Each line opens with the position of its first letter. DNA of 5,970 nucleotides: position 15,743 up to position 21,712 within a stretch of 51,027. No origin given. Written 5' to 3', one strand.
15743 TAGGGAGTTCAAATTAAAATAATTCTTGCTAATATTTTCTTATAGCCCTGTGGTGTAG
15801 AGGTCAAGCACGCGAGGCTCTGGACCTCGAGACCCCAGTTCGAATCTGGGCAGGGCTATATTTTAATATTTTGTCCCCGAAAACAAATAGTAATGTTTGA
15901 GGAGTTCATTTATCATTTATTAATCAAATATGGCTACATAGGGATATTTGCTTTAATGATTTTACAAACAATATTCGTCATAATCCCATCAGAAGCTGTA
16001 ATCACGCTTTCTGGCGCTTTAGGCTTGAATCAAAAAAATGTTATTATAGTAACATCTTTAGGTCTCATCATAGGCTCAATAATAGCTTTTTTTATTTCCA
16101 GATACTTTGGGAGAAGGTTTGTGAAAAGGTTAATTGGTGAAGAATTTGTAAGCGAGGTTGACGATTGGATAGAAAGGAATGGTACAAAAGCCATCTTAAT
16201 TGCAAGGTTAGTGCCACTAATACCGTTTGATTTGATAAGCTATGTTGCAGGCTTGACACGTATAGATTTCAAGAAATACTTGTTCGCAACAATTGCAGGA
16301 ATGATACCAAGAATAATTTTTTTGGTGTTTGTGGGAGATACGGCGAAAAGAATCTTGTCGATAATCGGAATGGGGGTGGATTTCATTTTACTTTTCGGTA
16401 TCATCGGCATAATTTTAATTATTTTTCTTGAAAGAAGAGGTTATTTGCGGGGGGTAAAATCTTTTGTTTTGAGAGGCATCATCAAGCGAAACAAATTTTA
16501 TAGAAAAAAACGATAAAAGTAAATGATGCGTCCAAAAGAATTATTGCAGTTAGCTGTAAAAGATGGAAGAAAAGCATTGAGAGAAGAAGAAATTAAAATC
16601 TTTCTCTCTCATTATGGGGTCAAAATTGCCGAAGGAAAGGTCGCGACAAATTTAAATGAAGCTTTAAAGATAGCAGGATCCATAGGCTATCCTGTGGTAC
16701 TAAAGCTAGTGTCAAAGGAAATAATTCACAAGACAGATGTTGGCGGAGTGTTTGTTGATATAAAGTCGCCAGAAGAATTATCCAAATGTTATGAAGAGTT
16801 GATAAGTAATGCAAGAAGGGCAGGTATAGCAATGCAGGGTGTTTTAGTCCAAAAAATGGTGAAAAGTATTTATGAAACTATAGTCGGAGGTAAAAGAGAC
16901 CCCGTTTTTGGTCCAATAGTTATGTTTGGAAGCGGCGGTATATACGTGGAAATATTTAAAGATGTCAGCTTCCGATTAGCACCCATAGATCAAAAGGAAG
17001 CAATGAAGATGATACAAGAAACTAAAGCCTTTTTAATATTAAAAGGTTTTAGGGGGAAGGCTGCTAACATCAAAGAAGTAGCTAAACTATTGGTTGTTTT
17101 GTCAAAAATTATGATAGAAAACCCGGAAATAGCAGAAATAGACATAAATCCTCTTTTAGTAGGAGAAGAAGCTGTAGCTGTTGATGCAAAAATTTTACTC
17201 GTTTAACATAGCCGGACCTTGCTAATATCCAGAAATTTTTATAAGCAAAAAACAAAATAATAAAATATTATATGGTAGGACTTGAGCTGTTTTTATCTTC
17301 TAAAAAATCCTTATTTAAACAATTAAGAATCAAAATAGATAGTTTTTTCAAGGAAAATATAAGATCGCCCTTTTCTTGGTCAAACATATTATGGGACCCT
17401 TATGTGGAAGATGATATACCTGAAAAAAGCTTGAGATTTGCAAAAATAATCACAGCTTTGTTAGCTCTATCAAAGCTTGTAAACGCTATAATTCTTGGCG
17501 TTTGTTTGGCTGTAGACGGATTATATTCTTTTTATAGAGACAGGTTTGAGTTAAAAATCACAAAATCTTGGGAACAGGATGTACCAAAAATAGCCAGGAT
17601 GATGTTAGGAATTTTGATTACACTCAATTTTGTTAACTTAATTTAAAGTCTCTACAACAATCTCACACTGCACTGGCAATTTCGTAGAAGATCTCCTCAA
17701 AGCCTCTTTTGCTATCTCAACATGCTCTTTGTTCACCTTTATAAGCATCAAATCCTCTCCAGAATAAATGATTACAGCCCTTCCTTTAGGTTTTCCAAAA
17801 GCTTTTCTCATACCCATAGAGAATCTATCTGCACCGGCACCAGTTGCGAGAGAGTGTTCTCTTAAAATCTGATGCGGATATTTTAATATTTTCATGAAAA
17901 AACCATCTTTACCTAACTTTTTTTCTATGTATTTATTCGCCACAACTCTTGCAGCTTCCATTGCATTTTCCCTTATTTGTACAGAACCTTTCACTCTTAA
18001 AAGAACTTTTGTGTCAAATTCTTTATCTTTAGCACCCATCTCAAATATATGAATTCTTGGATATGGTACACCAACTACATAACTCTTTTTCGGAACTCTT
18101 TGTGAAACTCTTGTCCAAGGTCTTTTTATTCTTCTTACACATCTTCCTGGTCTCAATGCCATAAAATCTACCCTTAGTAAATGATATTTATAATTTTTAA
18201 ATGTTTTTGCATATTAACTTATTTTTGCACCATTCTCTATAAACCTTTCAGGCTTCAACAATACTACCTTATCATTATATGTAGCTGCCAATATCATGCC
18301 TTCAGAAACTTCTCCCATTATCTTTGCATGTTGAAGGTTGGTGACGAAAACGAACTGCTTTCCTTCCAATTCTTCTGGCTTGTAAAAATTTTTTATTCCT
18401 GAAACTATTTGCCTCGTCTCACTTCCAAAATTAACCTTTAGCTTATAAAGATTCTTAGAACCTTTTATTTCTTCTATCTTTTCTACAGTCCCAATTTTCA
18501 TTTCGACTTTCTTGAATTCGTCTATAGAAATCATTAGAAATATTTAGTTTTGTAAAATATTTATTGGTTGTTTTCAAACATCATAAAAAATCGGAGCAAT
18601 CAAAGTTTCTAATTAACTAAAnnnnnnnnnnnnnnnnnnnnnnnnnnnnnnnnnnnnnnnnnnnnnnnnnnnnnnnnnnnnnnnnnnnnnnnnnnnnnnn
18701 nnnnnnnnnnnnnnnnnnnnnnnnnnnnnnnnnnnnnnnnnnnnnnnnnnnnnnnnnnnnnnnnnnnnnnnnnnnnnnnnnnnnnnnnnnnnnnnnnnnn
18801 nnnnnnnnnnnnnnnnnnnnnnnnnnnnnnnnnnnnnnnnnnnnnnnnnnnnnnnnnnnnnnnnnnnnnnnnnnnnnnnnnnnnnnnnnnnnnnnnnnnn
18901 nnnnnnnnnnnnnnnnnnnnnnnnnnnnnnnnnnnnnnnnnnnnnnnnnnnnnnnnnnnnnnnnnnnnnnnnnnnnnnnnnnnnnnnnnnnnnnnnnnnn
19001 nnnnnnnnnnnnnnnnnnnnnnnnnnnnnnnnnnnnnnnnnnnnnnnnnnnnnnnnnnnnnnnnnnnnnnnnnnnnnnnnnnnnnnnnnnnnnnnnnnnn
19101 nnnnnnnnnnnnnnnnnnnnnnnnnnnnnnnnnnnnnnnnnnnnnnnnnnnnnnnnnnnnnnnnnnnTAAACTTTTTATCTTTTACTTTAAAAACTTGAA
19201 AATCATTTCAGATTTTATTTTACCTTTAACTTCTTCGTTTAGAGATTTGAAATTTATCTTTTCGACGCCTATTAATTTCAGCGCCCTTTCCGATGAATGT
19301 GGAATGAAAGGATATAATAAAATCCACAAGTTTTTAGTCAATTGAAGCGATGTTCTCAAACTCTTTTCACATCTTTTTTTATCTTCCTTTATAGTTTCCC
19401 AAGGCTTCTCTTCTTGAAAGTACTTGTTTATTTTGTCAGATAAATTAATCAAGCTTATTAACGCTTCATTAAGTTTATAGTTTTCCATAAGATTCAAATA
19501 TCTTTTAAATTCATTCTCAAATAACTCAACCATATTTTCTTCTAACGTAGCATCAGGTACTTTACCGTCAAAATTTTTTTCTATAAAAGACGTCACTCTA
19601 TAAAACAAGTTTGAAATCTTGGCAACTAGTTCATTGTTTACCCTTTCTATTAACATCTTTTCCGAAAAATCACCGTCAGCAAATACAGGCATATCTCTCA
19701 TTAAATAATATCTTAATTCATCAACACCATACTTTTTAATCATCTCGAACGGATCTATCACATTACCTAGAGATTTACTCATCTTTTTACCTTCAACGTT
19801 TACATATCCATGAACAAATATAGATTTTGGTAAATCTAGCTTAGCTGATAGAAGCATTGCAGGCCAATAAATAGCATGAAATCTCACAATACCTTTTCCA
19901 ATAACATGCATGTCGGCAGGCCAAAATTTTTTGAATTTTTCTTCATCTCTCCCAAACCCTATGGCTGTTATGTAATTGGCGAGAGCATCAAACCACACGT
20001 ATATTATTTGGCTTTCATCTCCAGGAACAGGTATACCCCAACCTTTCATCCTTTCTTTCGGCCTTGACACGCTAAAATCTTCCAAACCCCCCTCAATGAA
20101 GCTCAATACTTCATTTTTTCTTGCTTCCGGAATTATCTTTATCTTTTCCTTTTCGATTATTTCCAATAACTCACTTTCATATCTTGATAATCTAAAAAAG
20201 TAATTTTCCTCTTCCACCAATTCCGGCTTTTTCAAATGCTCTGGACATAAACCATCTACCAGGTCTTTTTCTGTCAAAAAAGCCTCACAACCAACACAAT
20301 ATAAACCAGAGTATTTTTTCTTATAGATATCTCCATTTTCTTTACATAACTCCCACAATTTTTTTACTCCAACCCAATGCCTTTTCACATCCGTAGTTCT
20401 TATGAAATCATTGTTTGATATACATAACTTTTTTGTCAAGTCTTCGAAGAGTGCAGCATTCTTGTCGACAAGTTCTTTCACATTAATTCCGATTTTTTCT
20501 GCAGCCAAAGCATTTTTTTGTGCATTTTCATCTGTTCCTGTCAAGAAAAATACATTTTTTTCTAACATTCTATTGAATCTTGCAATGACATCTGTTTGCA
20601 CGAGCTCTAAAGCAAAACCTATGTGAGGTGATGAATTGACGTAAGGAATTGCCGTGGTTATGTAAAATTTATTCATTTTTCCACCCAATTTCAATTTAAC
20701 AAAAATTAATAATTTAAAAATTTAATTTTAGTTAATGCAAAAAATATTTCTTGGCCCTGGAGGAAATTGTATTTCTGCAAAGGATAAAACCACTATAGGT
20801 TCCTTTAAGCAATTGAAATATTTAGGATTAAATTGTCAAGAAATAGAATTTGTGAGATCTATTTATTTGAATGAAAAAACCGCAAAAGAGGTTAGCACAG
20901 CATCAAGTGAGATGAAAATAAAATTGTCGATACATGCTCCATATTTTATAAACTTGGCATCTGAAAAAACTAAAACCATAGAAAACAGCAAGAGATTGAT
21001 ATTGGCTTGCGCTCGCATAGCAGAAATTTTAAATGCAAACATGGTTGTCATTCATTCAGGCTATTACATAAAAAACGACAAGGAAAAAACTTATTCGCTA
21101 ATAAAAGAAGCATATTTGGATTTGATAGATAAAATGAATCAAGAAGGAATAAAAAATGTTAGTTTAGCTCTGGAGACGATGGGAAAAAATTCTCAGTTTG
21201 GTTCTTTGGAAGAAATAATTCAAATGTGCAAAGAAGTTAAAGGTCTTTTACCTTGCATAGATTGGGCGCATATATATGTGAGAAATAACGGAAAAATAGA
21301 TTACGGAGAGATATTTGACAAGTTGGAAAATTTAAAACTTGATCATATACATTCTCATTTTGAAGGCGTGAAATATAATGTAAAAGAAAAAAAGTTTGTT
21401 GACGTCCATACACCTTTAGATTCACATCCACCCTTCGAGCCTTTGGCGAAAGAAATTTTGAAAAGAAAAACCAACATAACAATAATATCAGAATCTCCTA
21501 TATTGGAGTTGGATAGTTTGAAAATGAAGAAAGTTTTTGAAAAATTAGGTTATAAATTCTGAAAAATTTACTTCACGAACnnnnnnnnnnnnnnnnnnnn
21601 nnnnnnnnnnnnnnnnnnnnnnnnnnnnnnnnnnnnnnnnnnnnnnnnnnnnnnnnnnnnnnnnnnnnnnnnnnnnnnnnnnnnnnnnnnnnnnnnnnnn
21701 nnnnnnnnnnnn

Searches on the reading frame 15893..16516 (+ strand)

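Call 10: search_protein_families(library=pfam, proteins=[window:15893-16516:+], max_evalue=0.001)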
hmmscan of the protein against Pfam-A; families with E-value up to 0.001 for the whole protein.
window:15893-16516:+ (207 aa): 1 family
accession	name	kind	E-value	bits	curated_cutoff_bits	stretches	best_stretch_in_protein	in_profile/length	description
PF09335.16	VTT_dom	-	2.9e-31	109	33.9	1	31-149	1-122/123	VTT domain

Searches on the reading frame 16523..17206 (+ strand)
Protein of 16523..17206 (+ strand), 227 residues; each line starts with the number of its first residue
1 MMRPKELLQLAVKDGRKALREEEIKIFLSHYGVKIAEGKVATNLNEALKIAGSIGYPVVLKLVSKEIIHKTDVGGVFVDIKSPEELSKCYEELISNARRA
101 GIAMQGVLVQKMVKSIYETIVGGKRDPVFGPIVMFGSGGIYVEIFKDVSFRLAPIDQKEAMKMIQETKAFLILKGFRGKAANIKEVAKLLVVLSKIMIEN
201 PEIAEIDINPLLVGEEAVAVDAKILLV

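Call 10: search_protein_families(library=pfam, proteins=[window:16523-17206:+], max_evalue=0.001)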
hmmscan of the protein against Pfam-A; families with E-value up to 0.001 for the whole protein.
window:16523-17206:+ (227 aa): 2 families
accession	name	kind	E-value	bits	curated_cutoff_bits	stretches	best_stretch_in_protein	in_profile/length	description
PF13549.11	ATP-grasp_5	-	4.1e-75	252.4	27.6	1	11-225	2-220/221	ATP-grasp domain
PF08442.15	ATP-grasp_2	-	1.2e-05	25.5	29.5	1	22-212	5-201/202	ATP-grasp domain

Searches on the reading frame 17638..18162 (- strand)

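Call 10: search_protein_families(library=pfam, proteins=[window:17638-18162:-], max_evalue=0.001)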
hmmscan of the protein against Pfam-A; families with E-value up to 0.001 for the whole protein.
window:17638-18162:- (174 aa): 1 family
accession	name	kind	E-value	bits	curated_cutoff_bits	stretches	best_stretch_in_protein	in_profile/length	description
PF00252.24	Ribosomal_L16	-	3.7e-26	92.1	27.9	1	23-169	6-132/132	Ribosomal protein L16p/L10e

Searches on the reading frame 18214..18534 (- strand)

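Call 10: search_protein_families(library=pfam, proteins=[window:18214-18534:-], max_evalue=0.001)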
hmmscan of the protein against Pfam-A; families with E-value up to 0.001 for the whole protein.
window:18214-18534:- (106 aa): 1 family
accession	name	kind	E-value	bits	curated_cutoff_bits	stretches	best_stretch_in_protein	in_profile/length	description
PF01588.26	tRNA_bind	-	1.3e-28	99.3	27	1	12-103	1-95/96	Putative tRNA binding domain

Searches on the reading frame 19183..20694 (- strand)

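Call 10: search_protein_families(library=pfam, proteins=[window:19183-20694:-], max_evalue=0.001)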
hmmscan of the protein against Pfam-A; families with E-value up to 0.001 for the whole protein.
window:19183-20694:- (503 aa): 5 families
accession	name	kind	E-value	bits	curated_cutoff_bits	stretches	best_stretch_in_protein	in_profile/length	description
PF09334.17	tRNA-synt_1g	-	1.1e-106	357.4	20.1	2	155-367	174-390/391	tRNA synthetases class I (M)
PF00133.28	tRNA-synt_1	-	3.1e-32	112.3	22.7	2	228-336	296-406/414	tRNA synthetases class I (I, L, M and V)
PF01406.26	tRNA-synt_1e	-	1.2e-12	48.3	27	1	292-334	240-283/301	tRNA synthetases class I (C) catalytic domain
PF19303.5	Anticodon_3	-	1.9e-12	47.7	23.5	1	384-484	10-110/152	Anticodon binding domain of methionyl tRNA ligase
PF08264.19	Anticodon_1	-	3.7e-08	33.8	25.1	1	394-479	10-97/148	Anticodon-binding domain of tRNA ligase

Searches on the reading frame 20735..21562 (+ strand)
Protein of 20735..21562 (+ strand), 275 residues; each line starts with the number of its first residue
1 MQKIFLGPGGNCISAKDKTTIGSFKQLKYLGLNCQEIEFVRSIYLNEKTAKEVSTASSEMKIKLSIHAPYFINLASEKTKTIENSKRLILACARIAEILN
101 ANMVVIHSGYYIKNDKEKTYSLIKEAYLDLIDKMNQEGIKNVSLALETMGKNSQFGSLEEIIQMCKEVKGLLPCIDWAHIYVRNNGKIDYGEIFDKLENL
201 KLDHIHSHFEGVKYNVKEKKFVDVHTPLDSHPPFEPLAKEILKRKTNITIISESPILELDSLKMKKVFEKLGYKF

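Call 10: search_protein_families(library=pfam, proteins=[window:20735-21562:+], max_evalue=0.001)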
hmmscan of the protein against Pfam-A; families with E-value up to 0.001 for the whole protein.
window:20735-21562:+ (275 aa): 2 families
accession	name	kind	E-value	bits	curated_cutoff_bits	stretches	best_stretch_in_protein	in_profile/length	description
PF01261.30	AP_endonuc_2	-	5.8e-28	98.7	31.1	1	25-255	2-230/249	Xylose isomerase-like TIM barrel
PF03851.20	UvdE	-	2.5e-05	24.1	24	1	48-183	86-215/275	UV-endonuclease UvdE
